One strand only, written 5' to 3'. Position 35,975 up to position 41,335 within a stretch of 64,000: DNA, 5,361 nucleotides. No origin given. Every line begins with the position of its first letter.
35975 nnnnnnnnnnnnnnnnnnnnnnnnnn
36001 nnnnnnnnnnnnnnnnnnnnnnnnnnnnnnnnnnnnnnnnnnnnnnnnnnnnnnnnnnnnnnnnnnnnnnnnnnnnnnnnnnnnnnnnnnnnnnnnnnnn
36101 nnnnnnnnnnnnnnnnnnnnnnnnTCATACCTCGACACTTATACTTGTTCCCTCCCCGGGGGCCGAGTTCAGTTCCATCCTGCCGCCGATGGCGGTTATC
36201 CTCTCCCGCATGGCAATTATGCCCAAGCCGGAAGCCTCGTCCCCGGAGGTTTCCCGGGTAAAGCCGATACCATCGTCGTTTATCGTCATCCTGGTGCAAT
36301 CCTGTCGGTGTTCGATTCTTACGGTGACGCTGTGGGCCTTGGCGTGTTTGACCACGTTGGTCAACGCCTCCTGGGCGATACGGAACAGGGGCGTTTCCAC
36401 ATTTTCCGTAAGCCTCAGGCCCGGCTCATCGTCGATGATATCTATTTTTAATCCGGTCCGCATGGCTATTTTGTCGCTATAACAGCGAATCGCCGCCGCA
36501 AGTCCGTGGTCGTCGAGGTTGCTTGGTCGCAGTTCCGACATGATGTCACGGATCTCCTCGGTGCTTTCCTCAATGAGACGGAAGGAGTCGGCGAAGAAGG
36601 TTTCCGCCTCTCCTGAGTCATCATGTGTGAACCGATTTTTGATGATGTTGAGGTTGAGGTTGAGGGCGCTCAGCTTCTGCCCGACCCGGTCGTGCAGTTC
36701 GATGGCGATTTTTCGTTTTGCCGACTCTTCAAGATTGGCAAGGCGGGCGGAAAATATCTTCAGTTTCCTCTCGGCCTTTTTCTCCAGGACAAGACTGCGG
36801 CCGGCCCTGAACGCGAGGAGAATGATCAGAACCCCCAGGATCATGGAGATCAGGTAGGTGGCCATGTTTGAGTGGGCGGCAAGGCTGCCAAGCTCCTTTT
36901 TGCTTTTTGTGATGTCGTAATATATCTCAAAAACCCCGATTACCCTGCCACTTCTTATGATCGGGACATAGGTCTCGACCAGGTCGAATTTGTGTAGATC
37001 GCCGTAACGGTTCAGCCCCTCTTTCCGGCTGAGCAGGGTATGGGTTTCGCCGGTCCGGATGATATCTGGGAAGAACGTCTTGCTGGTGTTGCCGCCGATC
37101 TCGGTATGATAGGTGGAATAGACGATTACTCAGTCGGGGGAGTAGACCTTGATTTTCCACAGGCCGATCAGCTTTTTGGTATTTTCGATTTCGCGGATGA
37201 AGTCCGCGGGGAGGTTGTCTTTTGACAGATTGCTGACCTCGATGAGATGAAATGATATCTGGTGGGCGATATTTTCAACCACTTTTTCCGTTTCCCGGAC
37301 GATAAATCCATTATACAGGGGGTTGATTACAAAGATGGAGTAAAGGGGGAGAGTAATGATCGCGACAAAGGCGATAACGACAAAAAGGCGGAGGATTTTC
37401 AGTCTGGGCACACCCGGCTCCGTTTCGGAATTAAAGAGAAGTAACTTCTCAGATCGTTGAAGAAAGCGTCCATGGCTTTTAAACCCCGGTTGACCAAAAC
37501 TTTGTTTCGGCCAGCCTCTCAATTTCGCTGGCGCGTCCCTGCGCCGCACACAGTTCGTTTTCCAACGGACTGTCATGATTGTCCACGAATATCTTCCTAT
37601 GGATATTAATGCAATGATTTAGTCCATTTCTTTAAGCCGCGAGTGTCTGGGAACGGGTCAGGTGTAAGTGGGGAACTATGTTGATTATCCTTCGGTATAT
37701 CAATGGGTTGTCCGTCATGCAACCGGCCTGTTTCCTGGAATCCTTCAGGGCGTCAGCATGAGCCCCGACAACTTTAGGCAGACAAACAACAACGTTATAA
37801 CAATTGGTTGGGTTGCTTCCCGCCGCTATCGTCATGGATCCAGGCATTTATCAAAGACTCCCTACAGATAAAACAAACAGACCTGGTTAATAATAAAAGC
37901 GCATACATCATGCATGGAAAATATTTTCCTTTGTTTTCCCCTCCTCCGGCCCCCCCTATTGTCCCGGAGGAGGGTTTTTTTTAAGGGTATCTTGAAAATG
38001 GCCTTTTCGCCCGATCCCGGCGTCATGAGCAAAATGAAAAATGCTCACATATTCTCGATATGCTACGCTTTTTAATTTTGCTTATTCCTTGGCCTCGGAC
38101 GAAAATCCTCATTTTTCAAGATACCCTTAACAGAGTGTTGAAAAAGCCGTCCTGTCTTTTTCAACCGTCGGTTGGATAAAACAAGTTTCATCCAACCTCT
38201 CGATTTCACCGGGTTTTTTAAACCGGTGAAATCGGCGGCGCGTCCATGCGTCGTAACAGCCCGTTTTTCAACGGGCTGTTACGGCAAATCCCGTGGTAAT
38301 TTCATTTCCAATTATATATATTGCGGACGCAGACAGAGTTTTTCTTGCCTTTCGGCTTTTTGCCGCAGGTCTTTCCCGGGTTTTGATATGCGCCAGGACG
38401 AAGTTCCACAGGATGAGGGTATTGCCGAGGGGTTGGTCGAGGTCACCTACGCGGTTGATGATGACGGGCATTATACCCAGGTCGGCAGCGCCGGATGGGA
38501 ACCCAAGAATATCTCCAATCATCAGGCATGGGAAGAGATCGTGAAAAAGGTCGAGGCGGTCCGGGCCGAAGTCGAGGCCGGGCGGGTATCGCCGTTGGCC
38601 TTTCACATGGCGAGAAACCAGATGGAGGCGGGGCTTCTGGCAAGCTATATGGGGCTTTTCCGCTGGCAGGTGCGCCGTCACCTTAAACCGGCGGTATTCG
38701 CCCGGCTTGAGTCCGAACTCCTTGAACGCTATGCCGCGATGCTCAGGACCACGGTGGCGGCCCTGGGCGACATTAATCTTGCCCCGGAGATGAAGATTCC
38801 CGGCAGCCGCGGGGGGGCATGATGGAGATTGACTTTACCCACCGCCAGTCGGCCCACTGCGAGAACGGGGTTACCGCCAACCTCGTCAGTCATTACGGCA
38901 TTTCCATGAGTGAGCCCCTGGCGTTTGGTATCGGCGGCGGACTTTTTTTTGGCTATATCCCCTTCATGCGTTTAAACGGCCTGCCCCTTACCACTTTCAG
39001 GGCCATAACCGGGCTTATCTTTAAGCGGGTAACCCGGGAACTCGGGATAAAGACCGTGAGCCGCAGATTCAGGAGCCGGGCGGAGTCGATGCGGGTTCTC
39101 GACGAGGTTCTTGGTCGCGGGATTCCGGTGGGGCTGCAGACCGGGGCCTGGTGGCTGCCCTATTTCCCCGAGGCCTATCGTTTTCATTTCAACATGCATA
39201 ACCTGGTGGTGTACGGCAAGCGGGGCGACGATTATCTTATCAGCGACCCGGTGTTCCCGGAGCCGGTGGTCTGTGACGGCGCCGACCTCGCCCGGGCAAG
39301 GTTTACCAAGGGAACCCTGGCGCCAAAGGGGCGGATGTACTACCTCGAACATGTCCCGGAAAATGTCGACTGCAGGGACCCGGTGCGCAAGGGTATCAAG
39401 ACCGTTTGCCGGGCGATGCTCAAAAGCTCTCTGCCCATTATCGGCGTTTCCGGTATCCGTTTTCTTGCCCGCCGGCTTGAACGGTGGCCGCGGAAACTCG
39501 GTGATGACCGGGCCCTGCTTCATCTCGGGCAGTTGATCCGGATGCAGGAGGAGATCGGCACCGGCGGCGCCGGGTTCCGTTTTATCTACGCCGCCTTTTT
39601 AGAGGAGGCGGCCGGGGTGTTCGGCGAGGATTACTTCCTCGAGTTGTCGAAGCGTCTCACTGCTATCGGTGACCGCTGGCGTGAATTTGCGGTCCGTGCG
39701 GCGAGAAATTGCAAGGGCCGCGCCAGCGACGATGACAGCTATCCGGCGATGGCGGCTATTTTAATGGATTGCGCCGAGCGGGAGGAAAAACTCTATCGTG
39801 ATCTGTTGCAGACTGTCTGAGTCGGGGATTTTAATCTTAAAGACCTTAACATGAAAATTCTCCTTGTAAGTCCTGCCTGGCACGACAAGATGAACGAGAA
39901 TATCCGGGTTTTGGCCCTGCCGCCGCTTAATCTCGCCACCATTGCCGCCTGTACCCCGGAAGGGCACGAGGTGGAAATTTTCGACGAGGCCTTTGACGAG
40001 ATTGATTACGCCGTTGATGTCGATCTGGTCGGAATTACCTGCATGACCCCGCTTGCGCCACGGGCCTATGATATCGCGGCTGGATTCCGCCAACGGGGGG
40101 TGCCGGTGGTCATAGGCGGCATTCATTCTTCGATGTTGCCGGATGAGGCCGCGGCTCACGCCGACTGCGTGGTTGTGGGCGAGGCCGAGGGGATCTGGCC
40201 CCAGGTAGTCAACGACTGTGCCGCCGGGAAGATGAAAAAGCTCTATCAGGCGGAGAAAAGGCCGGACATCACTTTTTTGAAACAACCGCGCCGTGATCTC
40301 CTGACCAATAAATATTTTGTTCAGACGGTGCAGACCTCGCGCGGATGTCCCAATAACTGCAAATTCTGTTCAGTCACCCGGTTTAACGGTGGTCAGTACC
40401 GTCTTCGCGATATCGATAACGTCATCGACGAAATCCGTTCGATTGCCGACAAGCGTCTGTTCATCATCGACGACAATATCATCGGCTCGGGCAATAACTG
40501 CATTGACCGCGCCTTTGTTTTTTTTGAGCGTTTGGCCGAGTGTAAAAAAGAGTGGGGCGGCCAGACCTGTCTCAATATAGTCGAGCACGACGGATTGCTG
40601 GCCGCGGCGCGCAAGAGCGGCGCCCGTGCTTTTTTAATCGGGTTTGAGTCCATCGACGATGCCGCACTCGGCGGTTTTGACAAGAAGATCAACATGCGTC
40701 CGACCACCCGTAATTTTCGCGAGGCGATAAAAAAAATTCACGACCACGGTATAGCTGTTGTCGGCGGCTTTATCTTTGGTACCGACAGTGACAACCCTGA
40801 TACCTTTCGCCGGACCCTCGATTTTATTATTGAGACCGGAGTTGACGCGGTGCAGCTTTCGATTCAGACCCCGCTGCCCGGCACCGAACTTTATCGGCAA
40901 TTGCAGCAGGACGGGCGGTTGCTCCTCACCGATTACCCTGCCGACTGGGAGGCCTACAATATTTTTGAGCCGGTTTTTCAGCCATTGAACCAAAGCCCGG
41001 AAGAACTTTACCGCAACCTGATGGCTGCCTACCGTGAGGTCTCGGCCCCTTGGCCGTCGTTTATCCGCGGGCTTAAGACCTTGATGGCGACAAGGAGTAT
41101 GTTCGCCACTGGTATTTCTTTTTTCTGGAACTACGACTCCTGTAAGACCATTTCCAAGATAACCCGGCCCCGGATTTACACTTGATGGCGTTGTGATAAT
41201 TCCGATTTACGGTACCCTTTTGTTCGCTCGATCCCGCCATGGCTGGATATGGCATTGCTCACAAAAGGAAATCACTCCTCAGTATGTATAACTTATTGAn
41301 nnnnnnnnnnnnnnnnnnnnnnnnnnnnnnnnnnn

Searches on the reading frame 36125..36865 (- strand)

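Call 29: search_protein_families(library=pfam, proteins=[window:36125-36865:-], max_evalue=0.00001)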
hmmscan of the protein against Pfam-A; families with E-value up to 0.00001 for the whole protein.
window:36125-36865:- (246 aa): 3 families
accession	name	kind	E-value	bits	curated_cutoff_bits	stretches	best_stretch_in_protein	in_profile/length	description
PF02518.31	HATPase_c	-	6e-15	56.1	26.4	1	156-245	2-106/111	Histidine kinase-, DNA gyrase B-, and HSP90-like ATPase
PF07730.19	HisKA_3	-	2.5e-11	44.4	24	1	51-116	3-67/68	Histidine kinase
PF13581.12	HATPase_c_2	-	4e-06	27.3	27.4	1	163-220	35-106/127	Histidine kinase-like ATPase domain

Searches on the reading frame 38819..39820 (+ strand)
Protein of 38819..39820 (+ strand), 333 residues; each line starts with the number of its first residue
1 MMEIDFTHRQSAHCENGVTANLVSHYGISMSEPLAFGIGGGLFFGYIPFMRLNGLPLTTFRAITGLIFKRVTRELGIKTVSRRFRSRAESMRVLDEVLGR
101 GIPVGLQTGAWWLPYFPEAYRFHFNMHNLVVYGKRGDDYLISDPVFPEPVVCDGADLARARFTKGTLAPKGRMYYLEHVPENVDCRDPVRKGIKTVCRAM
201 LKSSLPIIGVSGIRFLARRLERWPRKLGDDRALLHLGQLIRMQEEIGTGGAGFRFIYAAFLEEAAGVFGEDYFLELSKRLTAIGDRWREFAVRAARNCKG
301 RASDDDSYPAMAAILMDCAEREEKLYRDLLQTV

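Call 28: search_protein_families(library=ncbifam, proteins=[window:38819-39820:+], max_evalue=1e-30)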
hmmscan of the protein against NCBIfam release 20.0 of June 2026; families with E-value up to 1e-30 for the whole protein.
window:38819-39820:+ (333 aa): 1 family
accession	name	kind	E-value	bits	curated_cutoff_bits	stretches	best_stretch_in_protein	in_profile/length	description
NF053550.1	DarH_acyl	equivalog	2.2e-139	464.1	300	1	5-329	1-324/325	BtrH-related acyltransferase DarH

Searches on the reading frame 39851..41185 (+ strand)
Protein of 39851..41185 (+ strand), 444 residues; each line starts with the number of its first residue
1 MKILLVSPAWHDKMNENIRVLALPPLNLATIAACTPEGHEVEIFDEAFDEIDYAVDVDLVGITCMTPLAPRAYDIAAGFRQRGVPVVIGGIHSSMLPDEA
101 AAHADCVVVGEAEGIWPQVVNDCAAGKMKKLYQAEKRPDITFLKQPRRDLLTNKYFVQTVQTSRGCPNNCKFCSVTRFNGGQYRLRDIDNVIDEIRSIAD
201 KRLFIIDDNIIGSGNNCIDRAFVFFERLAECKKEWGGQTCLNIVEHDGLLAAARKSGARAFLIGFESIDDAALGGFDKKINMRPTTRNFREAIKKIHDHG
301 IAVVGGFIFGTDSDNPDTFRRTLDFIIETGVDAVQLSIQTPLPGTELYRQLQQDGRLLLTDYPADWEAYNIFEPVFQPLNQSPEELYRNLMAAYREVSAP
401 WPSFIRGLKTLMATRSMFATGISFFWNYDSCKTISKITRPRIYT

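Call 26: search_protein_families(library=ncbifam, proteins=[window:39851-41185:+], max_evalue=0.00001)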
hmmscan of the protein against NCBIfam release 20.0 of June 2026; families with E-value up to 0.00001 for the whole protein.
window:39851-41185:+ (444 aa): 19 families
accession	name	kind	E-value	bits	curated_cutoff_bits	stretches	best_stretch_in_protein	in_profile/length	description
TIGR03471.1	HpnJ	equivalog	8.2e-28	97.5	577.6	1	156-358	189-394/472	hopanoid biosynthesis associated radical SAM protein HpnJ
TIGR04367.1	HpnR_B12_rSAM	equivalog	5.1e-27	94.6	650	1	1-389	1-404/490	hopanoid C-3 methylase HpnR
TIGR02026.1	BchE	equivalog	4e-26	91.9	481.35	1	158-397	195-427/497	magnesium-protoporphyrin IX monomethyl ester anaerobic oxidative cyclase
TIGR04014.1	B12_SAM_MJ_0865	equivalog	8.9e-25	87.3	360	1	160-350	163-357/434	methyl-coenzyme M reductase glutamine C-methyltransferase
TIGR04072.2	rSAM_ladder_B12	equivalog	8.9e-25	87.2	360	1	75-356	89-377/443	lipid biosynthesis B12-binding/radical SAM protein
TIGR04013.1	B12_SAM_MJ_1487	hypoth_equivalog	3.9e-23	81.9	251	1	39-201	26-195/382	TIGR04013 family B12-binding domain/radical SAM domain-containing protein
TIGR04479.1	bcpD_PhpK_rSAM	subfamily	2.7e-15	55.7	600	1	159-332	243-412/504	PhpK family radical SAM P-methyltransferase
NF038361.1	rSAM_Sden_1168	equivalog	9.3e-15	54.2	575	1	157-356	282-478/560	Sden_1168 family B12-binding radical SAM P-methyltransferase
NF050148.1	rSAM_ApyD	equivalog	5.2e-14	51.6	750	1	57-352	75-394/645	RiPP biosynthesis radical SAM protein ApyD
TIGR04295.1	B12_rSAM_oligo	hypoth_equivalog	3e-10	39.4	400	1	160-351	203-384/422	TIGR04295 family B12-binding domain-containing radical SAM protein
NF045585.1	rSAM_slr0320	equivalog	2.9e-09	36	775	1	148-228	226-308/511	photosystem II high light acclimation radical SAM protein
TIGR04385.1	B12_rSAM_cofa1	equivalog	4.4e-09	36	450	1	143-326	180-361/438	B12 lower ligand biosynthesis radical SAM protein BzaD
NF033070.1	rSAM_AprD4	equivalog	4.4e-09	35.8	500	1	157-355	196-394/456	AprD4 family radical SAM diol-dehydratase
NF040546.1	rSAM_CUAEP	equivalog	1.6e-08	33.7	500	0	243-345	259-361/468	CUAEP/CCAEP-tail radical SAM (seleno)protein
TIGR00089.1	TIGR00089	subfamily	4e-08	32.5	251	1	99-347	87-336/429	MiaB/RimO family radical SAM methylthiotransferase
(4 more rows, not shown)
